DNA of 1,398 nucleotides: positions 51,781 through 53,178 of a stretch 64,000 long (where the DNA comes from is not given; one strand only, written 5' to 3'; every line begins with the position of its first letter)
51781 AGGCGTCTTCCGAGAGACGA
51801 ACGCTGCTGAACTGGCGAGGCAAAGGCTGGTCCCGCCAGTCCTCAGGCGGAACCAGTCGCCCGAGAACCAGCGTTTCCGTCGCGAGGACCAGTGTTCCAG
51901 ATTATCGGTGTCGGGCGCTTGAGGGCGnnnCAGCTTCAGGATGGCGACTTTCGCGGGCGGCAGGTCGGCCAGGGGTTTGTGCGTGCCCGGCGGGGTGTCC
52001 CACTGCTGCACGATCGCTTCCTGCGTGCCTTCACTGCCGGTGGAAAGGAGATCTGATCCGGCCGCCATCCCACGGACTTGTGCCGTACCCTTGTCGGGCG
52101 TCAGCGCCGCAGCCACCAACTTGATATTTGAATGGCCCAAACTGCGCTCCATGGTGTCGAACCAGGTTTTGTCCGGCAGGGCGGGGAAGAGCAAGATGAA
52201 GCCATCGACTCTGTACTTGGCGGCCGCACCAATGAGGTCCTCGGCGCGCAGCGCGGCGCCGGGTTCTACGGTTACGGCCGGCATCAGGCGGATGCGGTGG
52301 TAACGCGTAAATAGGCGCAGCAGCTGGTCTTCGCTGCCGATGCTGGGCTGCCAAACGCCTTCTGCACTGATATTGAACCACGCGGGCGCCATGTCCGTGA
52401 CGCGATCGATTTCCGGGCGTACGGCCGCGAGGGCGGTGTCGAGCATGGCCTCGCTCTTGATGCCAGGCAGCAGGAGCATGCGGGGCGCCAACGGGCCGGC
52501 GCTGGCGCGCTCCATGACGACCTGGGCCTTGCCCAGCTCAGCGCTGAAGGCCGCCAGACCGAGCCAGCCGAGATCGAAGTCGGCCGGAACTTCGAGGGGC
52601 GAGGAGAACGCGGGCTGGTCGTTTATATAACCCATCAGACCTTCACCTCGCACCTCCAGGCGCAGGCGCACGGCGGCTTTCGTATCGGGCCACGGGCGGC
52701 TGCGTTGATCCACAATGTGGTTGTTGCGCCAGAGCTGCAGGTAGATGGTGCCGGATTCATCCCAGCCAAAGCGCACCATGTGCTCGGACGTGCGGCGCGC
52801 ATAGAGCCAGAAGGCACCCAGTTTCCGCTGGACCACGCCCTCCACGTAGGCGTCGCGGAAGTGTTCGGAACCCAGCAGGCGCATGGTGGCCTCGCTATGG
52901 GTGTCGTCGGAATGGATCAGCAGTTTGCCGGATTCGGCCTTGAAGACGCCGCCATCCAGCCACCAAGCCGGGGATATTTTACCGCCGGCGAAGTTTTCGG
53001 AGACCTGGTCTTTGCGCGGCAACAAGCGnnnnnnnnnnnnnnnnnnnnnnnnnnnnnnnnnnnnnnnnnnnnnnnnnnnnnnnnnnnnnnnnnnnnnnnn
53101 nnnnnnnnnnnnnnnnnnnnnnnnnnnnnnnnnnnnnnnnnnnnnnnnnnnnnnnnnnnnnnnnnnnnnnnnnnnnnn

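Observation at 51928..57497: Zinc-ribbon GT2 processive synthase translationally coupled to a roughly 1330-aa multidomain deacetylase/TPR protein: second half of the EPS machinery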

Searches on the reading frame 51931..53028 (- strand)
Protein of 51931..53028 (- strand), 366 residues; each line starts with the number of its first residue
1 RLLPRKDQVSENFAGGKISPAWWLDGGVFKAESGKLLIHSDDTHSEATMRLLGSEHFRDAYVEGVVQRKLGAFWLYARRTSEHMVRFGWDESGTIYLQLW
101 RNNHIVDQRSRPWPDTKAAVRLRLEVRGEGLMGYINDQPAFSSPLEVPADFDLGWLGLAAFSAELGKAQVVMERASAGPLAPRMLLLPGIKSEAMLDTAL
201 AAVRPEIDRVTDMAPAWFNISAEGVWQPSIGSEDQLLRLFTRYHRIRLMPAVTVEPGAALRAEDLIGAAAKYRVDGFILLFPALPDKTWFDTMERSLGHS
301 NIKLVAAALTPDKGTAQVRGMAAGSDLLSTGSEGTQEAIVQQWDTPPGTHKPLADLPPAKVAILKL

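Call 46: predict_structure(alignment_id=A3)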
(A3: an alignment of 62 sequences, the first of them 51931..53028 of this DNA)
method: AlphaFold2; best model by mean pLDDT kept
length: 366 residues; sequences in the alignment: 62
mean_pLDDT: 94.1   pTM: 0.91
mean pLDDT of the five models: 94.1, 93.8, 93.5, 93.5, 92.8
residues with pLDDT >= 90: 325; 70-90: 31; 50-70: 10; < 50: 0
segments of 3 or more residues with pLDDT < 50: none
pLDDT, mean of each block of 10 residues (from residue 1): 85 96 98 97 98 94 95 97 97 97 97 92 95 97 94 96 98 97 95 91 92 97 95 93 96 96 96 97 96 93 97 95 85 84 77 91 95
secondary structure, 60 per line:
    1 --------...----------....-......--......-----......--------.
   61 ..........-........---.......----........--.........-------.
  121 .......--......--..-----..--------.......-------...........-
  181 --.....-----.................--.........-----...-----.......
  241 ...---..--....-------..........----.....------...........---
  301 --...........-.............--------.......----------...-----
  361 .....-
elements in order: E9-11 E22-25 E27-32 E35-40 E46-51 E60-70 E72-79 E83-89 E94-101 E104-112 E120-127 E130-135 E155-161 E169-179 E183-187 H193-209 E212-220 E226-228 H234-243 E251-254 H262-271 E276-280 H287-297 E303-310 E315-322 H323-327 E336-342 E361-365

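Call 54: fold_search(model_id=the predicted structure, library=pdb)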
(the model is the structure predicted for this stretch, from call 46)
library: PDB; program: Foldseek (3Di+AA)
matches with E <= 10: 1817; with E <= 0.001: 473
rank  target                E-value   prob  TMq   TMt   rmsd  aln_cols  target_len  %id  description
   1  3rq0                  6.2e-08  1.00  0.33  0.49   5.5       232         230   16  The crystal structure of a glycosyl hydrolases (GH) family protein 16 from Mycobacterium smegmatis str. MC2 155 (released 2011-05-11)
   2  1r1z_A                7.0e-08  1.00  0.36  0.50   4.6       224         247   13  The Crystal structure of the Carbohydrate recognition domain of the glycoprotein sorting receptor p58/ERGIC-53 reveals (released 2003-12-16)
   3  4crq_A                9.8e-08  1.00  0.37  0.56   4.4       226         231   14  Crystal structure of the catalytic domain of the modular laminarinase ZgLamC mutant E142S (released 2015-01-14)
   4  4azz_A                1.0e-07  1.00  0.35  0.72   3.0       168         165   15  Carbohydrate binding module CBM66 from Bacillus subtilis (released 2012-07-25)
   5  6jh5                  1.7e-07  1.00  0.36  0.53   4.7       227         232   13  Structure of Marine bacterial laminarinase (released 2019-04-03)
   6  2a71_A                1.7e-07  1.00  0.35  0.54   5.6       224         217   12  Crystal structure of Emp47p carbohydrate recognition domain (CRD), orthorhombic crystal form (released 2006-01-31)
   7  6t2o_BBB              2.5e-07  1.00  0.36  0.51   4.6       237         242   10  Prominent members of the human gut microbiota express endo-acting O-glycanases to initiate mucin breakdown (released 2020-07-08)
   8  2a6w_B                2.5e-07  1.00  0.31  0.48   5.1       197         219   13  Crystal structure of Emp46p carbohydrate recognition domain (CRD), metal-free form (released 2006-01-31)
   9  4b1m_A                2.6e-07  1.00  0.33  0.68   3.2       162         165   15  CARBOHYDRATE BINDING MODULE CBM66 FROM BACILLUS SUBTILIS (released 2012-12-12)
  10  4b1m_B                2.8e-07  1.00  0.34  0.71   3.0       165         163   15  CARBOHYDRATE BINDING MODULE CBM66 FROM BACILLUS SUBTILIS (released 2012-12-12)
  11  1mac_A                3.1e-07  1.00  0.34  0.55   5.1       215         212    9  CRYSTAL STRUCTURE AND SITE-DIRECTED MUTAGENESIS OF BACILLUS MACERANS ENDO-1,3-1,4-BETA-GLUCANASE (released 1995-02-27)
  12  8jp4_B                3.7e-07  1.00  0.33  0.38  10.9       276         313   14  Cryo-EM structure of the head region of full-length ERGIC-53 with MCFD2 (form A) (released 2024-04-17)
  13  4jqt_A                3.9e-07  1.00  0.32  0.28   5.7       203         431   13  Crystal structure of a putative glycosyl hydrolase (BT3469) from Bacteroides thetaiotaomicron VPI-5482 at 2.49 A resol (released 2013-04-17)
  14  3azx_A                4.1e-07  1.00  0.34  0.47   6.0       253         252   13  Crystal structure of the laminarinase catalytic domain from Thermotoga maritima MSB8 (released 2011-11-23)
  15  8zdp_v                4.4e-07  1.00  0.37  0.19   4.9       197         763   15  Cryo-EM structure of Mycobacteriophage Douge Central fiber (gp20) (released 2025-06-25)
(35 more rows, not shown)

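Call 67: search_protein_representatives(protein=window:51931-53028:-)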
Query: 366 residues. Proteins with E-value up to 0.001 (for the whole library): 144; up to 1e-10: 112; up to 1e-30: 72. The best 144 are listed.
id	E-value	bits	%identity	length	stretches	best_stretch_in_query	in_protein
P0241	1.5e-124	432.0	51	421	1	1-365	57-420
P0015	5.2e-108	377.6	37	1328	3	1-364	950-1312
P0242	9.8e-97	340.5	42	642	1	1-364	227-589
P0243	5.1e-94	331.6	41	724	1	1-365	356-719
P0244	2.9e-90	319.2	60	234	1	132-364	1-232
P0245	9.6e-78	278.0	37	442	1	1-329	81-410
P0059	1.9e-77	277.1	31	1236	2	1-335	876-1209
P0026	1.2e-73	264.5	31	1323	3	1-343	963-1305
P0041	1.9e-73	263.8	31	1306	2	1-330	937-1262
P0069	1.1e-69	251.5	32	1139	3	1-343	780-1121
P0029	1.3e-69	251.2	35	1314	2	8-298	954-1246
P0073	1.2e-67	244.8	35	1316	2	2-323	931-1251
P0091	2.0e-65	237.5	30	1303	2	2-329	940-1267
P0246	2.4e-65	237.2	36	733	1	9-337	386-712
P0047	2.7e-64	233.8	31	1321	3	12-341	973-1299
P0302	1.6e-21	93.0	33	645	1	4-280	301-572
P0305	7.5e-18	81.0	28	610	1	10-284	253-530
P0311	6.9e-16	74.5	29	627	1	4-288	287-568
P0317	1.5e-14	70.1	29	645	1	3-259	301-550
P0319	9.7e-14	67.4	31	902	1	4-261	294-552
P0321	1.4e-13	66.9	28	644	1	4-283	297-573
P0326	2.1e-12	63.0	26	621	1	4-260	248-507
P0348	1.5e-08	50.4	27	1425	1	12-190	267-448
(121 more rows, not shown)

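Call 68: search_protein_families(library=pfam, proteins=[P0302, P0305, P0311, P0317, P0321, P0319, P0326, P0348], max_evalue=0.001)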
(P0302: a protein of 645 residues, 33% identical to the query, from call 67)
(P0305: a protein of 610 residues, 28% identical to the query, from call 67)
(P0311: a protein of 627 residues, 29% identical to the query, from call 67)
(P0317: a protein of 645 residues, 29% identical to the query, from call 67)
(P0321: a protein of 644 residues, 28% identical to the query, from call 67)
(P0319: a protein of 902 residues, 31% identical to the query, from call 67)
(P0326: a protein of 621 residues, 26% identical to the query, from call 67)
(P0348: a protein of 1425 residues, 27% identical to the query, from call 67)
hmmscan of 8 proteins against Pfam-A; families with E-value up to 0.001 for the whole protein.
P0302 (645 aa): 0 families

P0305 (610 aa): 0 families

P0311 (627 aa): 0 families

P0317 (645 aa): 0 families

P0321 (644 aa): 0 families

P0319 (902 aa): 1 family
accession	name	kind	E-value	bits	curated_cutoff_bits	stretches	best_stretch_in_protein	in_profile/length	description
PF01522.26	Polysacc_deac_1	-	0.00097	19.5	23.1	0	119-217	4-94/124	Polysaccharide deacetylase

P0326 (621 aa): 0 families

P0348 (1425 aa): 20 families
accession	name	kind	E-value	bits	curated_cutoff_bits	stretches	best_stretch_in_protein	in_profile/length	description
PF14559.12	TPR_19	-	4.8e-38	129.7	25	5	580-636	6-62/68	Tetratricopeptide repeat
PF13428.12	TPR_14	-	3.1e-26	89.6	23.5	1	532-574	2-44/44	Tetratricopeptide repeat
PF07719.23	TPR_2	-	3e-20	71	27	0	531-563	1-33/34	Tetratricopeptide repeat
PF23914.1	TPR_CcmH_CycH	-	7.7e-17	62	42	2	699-797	47-148/158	Cytochrome c-type biogenesis protein H TPR domain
PF13432.12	TPR_16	-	7.6e-15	55.5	32.7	0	503-563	3-63/65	Tetratricopeptide repeat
PF13371.12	TPR_9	-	8.9e-13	48.5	35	0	539-600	3-64/73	Tetratricopeptide repeat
PF24575.1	TPR_Slam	-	1.3e-12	48.5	35.2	0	579-621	61-103/104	Surface lipoprotein assembly modifier, N-terminal TPR repeats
PF13431.12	TPR_17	-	1.9e-12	46.9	24.4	0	527-548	9-30/34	Tetratricopeptide repeat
PF01522.26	Polysacc_deac_1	-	1.1e-11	45.2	23.1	1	893-1032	5-110/124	Polysaccharide deacetylase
PF13174.12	TPR_6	-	4.2e-11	43.2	26.3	0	566-597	1-32/33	Tetratricopeptide repeat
PF00515.34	TPR_1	-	1.5e-10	40.9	27.8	0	532-562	2-32/34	Tetratricopeptide repeat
PF13414.12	TPR_11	-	1.3e-08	34.8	26.8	0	473-509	4-40/42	TPR repeat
PF13181.12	TPR_8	-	4.5e-08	33.1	25.7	0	703-733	2-32/34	Tetratricopeptide repeat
PF14561.12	TPR_20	-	6.3e-08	33.3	25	0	582-631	5-54/90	Tetratricopeptide repeat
PF12895.13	ANAPC3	-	1.1e-07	32.5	27.2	0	512-586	4-77/82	Anaphase-promoting complex, cyclosome, subunit 3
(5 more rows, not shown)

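Call 70: find_homologous_proteins(query=P0302, max_evalue=0.00001)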
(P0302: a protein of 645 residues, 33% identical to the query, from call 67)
Query P0302 (645 aa): 15 proteins with E <= 0.00001 among 8000 candidates.
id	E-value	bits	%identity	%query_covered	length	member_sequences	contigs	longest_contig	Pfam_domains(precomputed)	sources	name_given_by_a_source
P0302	0.0e+0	1437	100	100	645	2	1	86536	-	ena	-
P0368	0.0e+0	1256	88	100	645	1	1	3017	-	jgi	jgi:hypothetical protein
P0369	0.0e+0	1164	82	100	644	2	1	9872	-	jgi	jgi:hypothetical protein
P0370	0.0e+0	1147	82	100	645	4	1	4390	-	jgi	jgi:hypothetical protein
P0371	0.0e+0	1044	74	100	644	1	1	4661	-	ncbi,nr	ncbi:MAG TPA: hypothetical protein VLF14_05075 [Candidatus Binatia bacterium]|nr:hypothetical protei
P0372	1.2e-213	729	58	95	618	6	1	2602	-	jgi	jgi:hypothetical protein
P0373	9.6e-203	693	54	95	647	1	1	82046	-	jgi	jgi:hypothetical protein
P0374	1.2e-146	508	44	97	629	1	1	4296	-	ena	-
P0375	2.0e-135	471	42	95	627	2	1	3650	-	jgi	-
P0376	1.6e-134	468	42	98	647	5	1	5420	-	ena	-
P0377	4.9e-121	423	40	94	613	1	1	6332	-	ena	-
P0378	4.7e-116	407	40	96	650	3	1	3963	-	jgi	jgi:hypothetical protein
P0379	9.9e-113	396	39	97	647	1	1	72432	-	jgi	jgi:hypothetical protein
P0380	4.9e-111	390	39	90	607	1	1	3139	-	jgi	jgi:hypothetical protein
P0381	2.9e-102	361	35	94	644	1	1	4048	-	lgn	-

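Call 71: find_encoding_contigs(protein=P0302, flank=8000, max_places=1)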
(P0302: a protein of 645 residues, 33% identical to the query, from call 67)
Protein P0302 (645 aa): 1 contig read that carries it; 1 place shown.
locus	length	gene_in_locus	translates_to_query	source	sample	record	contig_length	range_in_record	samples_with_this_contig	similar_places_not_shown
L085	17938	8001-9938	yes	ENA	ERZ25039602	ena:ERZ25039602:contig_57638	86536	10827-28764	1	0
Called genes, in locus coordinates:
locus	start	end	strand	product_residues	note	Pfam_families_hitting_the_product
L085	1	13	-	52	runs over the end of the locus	-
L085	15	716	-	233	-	PF01578:Cytochrom_C_asm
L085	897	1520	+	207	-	PF00254:FKBP_C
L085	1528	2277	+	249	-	PF02798:GST_N, PF13417:GST_N_3, PF13409:GST_N_2, PF00043:GST_C (faint), PF14497:GST_C_3 (faint), PF13410:GST_C_2 (weak)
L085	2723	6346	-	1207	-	PF13432:TPR_16, PF16918:PknG_TPR, PF13432:TPR_16, PF14559:TPR_19, PF13432:TPR_16, PF14559:TPR_19, PF13432:TPR_16, PF01522:Polysacc_deac_1, +23 more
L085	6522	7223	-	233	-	PF12762:DDE_Tnp_IS1595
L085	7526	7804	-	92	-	-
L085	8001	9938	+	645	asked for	-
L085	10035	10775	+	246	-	-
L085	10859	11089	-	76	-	-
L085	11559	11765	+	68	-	-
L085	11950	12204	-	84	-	PF02604:PhdYeFM_antitox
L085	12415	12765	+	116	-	-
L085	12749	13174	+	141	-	PF01934:HepT-like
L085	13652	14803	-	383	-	PF14319:Zn_Tnp_IS91, PF04986:Y2_Tnp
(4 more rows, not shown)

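Call 72: find_encoding_contigs(protein=P0373, flank=8000, max_places=1)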
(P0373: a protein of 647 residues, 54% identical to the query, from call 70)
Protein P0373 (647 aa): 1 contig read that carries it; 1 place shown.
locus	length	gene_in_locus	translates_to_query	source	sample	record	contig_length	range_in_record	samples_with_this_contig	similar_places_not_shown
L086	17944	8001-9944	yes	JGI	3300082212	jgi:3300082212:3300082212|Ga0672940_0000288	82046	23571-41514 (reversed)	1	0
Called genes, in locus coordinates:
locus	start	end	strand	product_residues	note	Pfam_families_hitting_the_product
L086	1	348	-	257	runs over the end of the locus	PF04896:AmoC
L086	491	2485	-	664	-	PF00989:PAS, PF08448:PAS_4, PF13426:PAS_9, PF08447:PAS_3, PF00989:PAS, PF08448:PAS_4, PF08447:PAS_3, PF00512:HisKA, +5 more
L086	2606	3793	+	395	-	PF00108:Thiolase_N, PF02803:Thiolase_C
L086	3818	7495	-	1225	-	PF13414:TPR_11, PF13432:TPR_16, PF14559:TPR_19, PF14559:TPR_19, PF13432:TPR_16, PF14559:TPR_19, PF23914:TPR_CcmH_CycH, PF01522:Polysacc_deac_1, +29 more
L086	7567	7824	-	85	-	-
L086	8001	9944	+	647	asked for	-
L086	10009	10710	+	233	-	-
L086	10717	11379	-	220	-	PF08780:NTase_sub_bind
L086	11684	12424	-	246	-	PF08334:T2SSG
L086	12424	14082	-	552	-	PF14341:PilX_N (weak)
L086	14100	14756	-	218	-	PF07963:N_methyl (weak)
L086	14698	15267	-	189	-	PF07963:N_methyl (faint)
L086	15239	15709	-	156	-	PF07963:N_methyl, PF12019:GspH (weak)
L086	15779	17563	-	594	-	PF05157:MshEN, PF13191:AAA_16 (faint), PF00437:T2SSE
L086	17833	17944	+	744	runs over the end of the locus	PF00535:Glycos_transf_2, PF13641:Glyco_tranf_2_3, PF13506:Glyco_transf_21, PF13632:Glyco_trans_2_3, PF03552:Cellulose_synt, PF07238:PilZ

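Call 73: find_encoding_contigs(protein=P0379, flank=8000, max_places=1)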
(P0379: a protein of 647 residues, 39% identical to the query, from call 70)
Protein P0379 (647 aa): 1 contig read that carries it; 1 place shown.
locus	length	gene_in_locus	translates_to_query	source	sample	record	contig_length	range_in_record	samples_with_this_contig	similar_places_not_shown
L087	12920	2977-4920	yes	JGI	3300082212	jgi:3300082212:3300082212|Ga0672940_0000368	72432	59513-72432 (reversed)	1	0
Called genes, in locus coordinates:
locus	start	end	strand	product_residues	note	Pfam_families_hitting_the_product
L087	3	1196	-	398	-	?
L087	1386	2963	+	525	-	PF13506:Glyco_transf_21, PF00535:Glycos_transf_2, PF13641:Glyco_tranf_2_3, PF01644:Chitin_synth_1, PF03142:Chitin_synth_2, PF13632:Glyco_trans_2_3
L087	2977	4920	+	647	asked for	-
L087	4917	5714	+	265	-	-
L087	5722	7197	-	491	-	-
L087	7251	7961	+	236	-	PF12766:Pyridox_oxase_2, PF01243:PNPOx_N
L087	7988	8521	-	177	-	-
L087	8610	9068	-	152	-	PF04972:BON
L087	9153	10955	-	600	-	PF14417:MEDS, PF00512:HisKA, PF02518:HATPase_c, PF00072:Response_reg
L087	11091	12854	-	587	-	PF17297:PEPCK_N, PF00821:PEPCK_GTP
